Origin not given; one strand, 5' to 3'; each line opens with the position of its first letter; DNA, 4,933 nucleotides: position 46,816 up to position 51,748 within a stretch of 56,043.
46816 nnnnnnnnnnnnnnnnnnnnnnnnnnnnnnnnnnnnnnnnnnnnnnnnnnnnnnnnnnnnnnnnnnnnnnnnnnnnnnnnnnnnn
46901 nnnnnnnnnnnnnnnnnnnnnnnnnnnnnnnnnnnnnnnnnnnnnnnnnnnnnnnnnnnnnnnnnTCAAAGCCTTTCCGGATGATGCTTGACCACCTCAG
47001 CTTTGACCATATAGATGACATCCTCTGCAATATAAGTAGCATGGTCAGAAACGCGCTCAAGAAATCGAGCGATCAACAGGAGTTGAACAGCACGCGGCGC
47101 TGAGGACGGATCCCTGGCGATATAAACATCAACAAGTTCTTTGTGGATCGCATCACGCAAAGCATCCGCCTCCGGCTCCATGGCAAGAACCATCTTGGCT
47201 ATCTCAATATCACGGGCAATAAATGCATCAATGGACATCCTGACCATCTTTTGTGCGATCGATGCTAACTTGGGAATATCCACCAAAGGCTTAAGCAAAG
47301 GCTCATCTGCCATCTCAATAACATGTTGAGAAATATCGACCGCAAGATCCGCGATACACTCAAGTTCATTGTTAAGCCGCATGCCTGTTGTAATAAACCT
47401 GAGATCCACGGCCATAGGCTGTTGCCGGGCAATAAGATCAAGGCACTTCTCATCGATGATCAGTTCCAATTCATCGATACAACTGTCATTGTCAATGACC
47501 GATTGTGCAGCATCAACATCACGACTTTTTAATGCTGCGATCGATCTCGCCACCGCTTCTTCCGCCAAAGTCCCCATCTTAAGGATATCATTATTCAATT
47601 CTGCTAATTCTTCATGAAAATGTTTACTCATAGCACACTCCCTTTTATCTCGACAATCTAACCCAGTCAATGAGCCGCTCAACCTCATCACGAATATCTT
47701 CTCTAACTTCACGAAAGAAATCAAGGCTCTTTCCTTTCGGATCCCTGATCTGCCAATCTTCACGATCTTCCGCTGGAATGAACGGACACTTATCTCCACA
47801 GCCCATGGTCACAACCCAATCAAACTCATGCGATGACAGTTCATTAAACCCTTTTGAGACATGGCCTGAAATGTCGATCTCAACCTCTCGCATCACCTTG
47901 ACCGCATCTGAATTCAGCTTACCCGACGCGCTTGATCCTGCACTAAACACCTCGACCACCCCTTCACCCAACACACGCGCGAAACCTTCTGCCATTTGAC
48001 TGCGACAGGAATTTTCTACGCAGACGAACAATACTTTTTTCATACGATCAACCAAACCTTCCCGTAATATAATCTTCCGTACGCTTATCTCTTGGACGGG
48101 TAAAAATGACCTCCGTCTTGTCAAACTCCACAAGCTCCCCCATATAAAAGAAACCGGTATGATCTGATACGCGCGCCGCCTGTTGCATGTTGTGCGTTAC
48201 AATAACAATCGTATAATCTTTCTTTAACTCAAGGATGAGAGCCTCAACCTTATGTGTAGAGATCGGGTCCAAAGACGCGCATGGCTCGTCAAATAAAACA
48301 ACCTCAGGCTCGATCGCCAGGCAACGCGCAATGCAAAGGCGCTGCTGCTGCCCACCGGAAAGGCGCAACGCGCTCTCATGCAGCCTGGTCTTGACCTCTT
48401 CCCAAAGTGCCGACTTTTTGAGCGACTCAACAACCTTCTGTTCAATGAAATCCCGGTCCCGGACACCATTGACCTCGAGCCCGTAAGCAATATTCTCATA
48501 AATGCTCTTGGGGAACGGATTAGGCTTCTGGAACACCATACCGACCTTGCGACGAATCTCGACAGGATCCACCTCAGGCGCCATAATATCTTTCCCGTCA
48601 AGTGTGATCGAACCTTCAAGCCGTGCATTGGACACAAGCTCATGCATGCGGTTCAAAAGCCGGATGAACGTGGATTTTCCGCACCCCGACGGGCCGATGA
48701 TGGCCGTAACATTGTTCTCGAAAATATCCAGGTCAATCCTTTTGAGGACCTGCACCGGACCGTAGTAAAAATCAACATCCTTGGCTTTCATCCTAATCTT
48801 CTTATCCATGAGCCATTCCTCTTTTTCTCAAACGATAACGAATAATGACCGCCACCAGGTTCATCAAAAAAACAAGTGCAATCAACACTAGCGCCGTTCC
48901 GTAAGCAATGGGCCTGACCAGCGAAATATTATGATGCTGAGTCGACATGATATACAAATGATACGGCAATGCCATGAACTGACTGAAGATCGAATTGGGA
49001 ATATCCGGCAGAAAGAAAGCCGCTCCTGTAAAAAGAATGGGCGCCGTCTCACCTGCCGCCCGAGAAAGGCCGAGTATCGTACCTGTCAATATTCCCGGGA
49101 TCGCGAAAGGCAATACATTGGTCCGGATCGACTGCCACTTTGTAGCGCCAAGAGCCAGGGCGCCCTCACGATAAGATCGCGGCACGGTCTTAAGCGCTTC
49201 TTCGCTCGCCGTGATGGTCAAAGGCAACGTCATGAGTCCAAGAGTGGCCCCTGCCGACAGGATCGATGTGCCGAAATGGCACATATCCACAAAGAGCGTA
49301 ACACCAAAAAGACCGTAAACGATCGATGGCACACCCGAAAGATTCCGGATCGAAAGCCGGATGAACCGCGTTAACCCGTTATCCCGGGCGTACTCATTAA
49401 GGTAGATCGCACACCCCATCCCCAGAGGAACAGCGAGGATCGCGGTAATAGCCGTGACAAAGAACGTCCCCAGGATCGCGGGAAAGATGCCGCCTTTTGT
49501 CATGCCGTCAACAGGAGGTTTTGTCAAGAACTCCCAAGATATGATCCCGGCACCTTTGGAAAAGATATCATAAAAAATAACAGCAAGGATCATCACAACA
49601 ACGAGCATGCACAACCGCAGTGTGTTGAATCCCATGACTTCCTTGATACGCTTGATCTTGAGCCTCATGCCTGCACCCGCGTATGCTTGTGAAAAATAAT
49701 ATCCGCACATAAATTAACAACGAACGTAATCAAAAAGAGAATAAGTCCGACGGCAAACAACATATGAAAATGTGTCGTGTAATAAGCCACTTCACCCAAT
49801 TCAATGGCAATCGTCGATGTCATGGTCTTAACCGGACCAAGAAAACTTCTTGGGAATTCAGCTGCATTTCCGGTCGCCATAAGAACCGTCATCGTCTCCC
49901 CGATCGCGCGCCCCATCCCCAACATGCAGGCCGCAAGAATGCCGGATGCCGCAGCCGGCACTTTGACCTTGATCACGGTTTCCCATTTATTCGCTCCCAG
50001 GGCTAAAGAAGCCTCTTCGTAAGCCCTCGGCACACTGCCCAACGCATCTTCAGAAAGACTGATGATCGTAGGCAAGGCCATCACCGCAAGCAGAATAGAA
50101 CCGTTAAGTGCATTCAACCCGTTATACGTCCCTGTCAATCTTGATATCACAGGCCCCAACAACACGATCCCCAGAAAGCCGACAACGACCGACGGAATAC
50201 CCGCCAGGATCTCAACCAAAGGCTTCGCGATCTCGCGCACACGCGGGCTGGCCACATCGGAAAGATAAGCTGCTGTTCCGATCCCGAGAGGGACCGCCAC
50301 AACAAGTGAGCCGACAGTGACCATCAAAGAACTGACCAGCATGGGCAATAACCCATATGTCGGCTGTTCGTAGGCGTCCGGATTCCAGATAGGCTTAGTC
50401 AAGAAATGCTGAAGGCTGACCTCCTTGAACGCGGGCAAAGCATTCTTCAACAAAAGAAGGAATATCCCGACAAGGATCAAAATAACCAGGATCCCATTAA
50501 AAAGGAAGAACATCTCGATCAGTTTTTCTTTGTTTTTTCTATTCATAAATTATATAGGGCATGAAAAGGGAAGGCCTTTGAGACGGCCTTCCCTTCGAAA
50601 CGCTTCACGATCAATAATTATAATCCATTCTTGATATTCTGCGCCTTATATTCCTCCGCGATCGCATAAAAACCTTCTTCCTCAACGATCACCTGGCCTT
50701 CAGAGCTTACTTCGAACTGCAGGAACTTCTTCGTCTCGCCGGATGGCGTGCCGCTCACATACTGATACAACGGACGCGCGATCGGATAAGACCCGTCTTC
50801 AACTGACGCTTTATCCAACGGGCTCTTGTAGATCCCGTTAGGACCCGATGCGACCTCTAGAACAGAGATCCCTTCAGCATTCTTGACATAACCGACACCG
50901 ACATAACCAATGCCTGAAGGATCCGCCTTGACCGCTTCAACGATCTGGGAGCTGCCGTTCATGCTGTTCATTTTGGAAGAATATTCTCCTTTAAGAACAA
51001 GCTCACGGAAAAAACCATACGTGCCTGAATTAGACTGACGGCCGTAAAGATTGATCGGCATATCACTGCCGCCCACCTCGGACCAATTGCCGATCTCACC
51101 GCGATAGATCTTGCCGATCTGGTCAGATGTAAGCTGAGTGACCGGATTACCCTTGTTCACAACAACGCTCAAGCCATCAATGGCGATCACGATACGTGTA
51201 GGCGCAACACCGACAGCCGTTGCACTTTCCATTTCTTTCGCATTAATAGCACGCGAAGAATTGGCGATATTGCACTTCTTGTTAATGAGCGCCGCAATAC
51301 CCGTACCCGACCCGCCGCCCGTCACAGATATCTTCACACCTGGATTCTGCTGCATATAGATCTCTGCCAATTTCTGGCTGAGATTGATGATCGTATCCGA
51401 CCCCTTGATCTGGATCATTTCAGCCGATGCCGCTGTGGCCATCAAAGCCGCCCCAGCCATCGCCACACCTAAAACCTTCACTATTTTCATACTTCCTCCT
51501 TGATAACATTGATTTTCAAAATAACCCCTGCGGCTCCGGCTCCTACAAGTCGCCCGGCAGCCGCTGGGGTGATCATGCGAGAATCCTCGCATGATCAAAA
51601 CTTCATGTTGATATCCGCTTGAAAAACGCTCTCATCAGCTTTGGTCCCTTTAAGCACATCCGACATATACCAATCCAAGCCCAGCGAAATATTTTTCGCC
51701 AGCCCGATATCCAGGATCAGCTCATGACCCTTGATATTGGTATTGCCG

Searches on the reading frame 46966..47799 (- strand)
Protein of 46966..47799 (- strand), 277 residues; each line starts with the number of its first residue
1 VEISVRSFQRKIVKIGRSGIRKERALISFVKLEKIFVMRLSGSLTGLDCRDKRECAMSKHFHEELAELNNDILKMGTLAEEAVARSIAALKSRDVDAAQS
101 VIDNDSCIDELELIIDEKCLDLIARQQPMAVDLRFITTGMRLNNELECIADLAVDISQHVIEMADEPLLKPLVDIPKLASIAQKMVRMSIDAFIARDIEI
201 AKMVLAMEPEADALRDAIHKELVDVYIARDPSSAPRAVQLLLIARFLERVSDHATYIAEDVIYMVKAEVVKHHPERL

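Call 63: search_protein_families(library=pfam, proteins=[window:46966-47799:-], max_evalue=0.0001)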
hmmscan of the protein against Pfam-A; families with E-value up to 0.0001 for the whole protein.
window:46966-47799:- (277 aa): 1 family
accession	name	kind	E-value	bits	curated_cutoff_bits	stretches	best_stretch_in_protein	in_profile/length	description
PF01895.24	PhoU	-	2.4e-40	137.2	23.5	2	72-159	1-88/89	PhoU domain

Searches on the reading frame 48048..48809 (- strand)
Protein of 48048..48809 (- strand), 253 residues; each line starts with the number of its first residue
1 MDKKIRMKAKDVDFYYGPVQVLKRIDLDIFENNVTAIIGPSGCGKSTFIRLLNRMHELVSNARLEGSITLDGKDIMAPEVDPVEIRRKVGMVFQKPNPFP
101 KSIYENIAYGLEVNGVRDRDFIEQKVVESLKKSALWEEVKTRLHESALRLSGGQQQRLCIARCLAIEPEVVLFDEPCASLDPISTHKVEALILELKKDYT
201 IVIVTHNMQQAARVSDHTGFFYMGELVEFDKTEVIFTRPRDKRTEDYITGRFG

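Call 63: search_protein_families(library=pfam, proteins=[window:48048-48809:-], max_evalue=0.0001)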
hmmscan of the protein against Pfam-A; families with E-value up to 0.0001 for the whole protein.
window:48048-48809:- (253 aa): 4 families
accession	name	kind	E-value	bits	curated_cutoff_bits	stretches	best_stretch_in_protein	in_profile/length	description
PF00005.33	ABC_tran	-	5e-30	105.3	25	1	22-178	1-137/137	ABC transporter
PF13304.12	AAA_21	-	2.6e-09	38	27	0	34-62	1-26/304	AAA domain, putative AbiEii toxin, Type IV TA system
PF02463.25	SMC_N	-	1.6e-08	34.7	40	1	30-220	22-211/220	RecF/RecN/SMC N terminal domain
PF13401.12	AAA_22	-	1.6e-05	25.7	27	1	32-147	5-83/130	AAA domain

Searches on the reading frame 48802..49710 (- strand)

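Call 63: search_protein_families(library=pfam, proteins=[window:48802-49710:-], max_evalue=0.0001)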
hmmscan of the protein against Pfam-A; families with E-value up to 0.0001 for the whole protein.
window:48802-49710:- (302 aa): 1 family
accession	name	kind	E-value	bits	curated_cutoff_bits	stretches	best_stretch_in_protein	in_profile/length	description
PF00528.27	BPD_transp_1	-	1.9e-20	73.8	26.4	1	94-296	2-180/184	Binding-protein-dependent transport system inner membrane component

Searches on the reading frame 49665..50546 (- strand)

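Call 63: search_protein_families(library=pfam, proteins=[window:49665-50546:-], max_evalue=0.0001)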
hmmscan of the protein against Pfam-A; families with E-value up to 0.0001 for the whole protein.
window:49665-50546:- (293 aa): 1 family
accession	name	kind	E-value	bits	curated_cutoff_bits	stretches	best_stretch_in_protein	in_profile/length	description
PF00528.27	BPD_transp_1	-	2.8e-19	70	26.4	1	85-284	2-178/184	Binding-protein-dependent transport system inner membrane component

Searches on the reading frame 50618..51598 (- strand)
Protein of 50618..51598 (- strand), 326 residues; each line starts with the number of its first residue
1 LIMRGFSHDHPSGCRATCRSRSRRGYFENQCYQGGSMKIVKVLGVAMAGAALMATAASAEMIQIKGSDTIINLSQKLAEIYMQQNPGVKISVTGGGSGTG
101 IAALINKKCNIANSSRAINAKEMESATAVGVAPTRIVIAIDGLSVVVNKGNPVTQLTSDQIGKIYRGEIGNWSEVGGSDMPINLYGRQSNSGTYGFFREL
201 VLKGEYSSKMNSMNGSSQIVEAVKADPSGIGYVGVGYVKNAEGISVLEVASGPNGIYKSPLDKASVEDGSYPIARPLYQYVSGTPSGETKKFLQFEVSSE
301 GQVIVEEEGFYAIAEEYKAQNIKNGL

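Call 80: search_protein_families(library=pfam, proteins=[window:50618-51598:-], max_evalue=0.0001)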
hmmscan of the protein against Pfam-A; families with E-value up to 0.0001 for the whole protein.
window:50618-51598:- (326 aa): 3 families
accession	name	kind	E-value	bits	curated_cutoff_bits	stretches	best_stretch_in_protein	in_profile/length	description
PF12849.12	PBP_like_2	-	1.3e-41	143.6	27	1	56-300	6-267/267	PBP superfamily domain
PF12727.12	PBP_like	-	5.1e-12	45.8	27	1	79-244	2-161/193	PBP superfamily domain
PF13531.11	SBP_bac_11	-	1.6e-07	31.7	25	1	72-310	11-226/227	Bacterial extracellular solute-binding protein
